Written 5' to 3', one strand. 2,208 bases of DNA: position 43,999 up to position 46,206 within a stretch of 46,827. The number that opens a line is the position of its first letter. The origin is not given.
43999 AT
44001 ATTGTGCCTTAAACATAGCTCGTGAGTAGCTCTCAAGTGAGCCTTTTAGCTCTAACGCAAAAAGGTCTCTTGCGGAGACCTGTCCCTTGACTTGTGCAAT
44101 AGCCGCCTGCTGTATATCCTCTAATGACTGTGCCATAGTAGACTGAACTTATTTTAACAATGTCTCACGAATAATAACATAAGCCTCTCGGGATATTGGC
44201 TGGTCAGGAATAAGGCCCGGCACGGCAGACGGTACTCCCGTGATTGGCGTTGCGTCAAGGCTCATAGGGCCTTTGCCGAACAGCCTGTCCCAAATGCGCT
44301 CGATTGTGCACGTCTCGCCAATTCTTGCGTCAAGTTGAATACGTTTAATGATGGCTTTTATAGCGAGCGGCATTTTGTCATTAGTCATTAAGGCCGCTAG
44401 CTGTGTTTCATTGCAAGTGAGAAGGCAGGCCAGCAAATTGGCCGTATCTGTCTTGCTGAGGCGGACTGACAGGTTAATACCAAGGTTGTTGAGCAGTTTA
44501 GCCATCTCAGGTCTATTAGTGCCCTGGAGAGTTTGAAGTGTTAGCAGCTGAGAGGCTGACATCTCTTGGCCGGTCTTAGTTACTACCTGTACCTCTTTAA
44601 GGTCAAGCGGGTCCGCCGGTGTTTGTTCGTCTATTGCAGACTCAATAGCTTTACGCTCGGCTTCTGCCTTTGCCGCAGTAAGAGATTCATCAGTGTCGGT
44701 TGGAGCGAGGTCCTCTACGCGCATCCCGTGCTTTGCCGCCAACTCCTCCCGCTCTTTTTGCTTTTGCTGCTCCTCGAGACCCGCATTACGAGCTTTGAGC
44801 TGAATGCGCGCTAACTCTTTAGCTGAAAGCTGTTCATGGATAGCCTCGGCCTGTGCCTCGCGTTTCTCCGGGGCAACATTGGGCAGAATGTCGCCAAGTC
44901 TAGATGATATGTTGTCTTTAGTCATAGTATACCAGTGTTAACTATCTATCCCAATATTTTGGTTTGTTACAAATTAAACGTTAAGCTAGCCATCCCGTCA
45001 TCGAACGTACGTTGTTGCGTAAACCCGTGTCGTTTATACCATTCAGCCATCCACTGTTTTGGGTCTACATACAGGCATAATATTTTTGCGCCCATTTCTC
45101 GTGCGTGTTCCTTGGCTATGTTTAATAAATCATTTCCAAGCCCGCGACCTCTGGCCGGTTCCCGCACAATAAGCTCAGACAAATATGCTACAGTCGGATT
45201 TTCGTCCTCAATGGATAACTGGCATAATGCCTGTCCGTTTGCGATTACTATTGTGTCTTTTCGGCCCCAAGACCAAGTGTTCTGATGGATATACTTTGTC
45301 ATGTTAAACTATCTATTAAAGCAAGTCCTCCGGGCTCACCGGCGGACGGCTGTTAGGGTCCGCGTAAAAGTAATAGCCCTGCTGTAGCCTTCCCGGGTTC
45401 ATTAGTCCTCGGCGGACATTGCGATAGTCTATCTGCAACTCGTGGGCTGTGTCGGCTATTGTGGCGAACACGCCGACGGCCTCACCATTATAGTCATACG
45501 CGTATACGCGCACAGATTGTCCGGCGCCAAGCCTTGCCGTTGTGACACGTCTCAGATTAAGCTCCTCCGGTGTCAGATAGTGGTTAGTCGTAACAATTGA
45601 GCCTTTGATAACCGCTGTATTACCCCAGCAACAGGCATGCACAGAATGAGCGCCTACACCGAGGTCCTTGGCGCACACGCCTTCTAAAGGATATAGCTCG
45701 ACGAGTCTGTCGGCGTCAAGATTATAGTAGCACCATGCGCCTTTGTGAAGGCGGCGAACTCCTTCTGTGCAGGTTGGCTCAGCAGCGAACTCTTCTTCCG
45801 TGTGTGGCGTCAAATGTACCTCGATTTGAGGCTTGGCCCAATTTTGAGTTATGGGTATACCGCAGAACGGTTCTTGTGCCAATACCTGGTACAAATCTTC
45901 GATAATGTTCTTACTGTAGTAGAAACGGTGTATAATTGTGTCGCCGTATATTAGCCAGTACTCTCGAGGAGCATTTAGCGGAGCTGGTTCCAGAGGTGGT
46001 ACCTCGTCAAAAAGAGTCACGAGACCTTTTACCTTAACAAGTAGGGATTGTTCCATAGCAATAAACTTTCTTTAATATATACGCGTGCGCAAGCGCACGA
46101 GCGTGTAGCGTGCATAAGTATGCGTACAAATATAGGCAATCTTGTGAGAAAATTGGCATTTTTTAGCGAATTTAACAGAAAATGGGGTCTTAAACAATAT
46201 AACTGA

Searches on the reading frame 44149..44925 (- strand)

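Call 13: search_protein_families(library=phrogs, proteins=[window:44149-44925:-], max_evalue=0.01)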
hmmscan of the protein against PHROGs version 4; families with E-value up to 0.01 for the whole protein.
window:44149-44925:- (258 aa): 1 family
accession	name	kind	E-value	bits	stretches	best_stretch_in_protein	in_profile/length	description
phrog_15125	-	unknown function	1.8e-09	38.4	1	137-224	25-118/155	-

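Call 21: search_protein_families(library=pfam, proteins=[window:44149-44925:-], max_evalue=0.01)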
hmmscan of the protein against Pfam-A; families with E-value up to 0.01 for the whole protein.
window:44149-44925:- (258 aa): 0 families

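Call 32: search_protein_families(library=pfam, proteins=[window:44149-44925:-], max_evalue=0.1)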
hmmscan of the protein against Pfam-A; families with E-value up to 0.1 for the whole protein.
window:44149-44925:- (258 aa): 2 families
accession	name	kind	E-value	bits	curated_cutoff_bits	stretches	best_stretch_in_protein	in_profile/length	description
PF09756.15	DDRGK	-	0.049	13.7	27.8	1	32-125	2-94/188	DDRGK domain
PF05821.16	NDUF_B8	-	0.095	13.1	21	0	54-81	29-56/172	NADH-ubiquinone oxidoreductase ASHI subunit (CI-ASHI or NDUFB8)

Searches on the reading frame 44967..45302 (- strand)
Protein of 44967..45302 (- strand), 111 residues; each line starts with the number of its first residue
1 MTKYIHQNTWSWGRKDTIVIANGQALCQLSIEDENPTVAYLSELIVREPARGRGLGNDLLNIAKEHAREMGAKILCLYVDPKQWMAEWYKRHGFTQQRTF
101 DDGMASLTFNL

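Call 90: search_protein_families(library=pfam, proteins=[window:44967-45302:-], max_evalue=1)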
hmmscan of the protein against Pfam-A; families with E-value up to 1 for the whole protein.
window:44967-45302:- (111 aa): 7 families
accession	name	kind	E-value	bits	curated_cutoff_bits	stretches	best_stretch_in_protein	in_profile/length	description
PF13508.13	Acetyltransf_7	-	1.9e-09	38.2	27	1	25-95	16-83/84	Acetyltransferase (GNAT) domain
PF00583.31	Acetyltransf_1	-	4.6e-09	37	20.7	1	27-94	48-116/116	Acetyltransferase (GNAT) family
PF13673.13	Acetyltransf_10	-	9.9e-07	29.2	23.6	1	29-96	46-109/128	Acetyltransferase (GNAT) domain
PF14542.12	Acetyltransf_CG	-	3.3e-05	24.4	30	1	23-79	9-67/80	GCN5-related N-acetyl-transferase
PF08445.16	FR47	-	0.00054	20.3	22.1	1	35-97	18-80/86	FR47-like protein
PF13527.13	Acetyltransf_9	-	0.00068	20.1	25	1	16-95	50-125/127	Acetyltransferase (GNAT) domain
PF12568.14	PanZ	-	0.0052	16.7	22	1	37-70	60-93/128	Acetyltransferase (GNAT) domain, PanZ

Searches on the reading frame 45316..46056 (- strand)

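Call 13: search_protein_families(library=phrogs, proteins=[window:45316-46056:-], max_evalue=0.01)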
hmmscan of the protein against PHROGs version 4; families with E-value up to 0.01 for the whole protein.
window:45316-46056:- (246 aa): 0 families

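Call 21: search_protein_families(library=pfam, proteins=[window:45316-46056:-], max_evalue=0.01)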
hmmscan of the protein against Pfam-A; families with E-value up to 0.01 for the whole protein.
window:45316-46056:- (246 aa): 1 family
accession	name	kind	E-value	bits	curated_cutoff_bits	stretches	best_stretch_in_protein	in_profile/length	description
PF07453.19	NUMOD1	-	3.6e-05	24.3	22.8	1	183-216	2-35/37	NUMOD1 domain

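Call 89: search_protein_families(library=ncbifam, proteins=[window:45316-46056:-], max_evalue=0.1)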
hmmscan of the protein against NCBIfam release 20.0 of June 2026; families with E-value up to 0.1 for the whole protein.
window:45316-46056:- (246 aa): 0 families
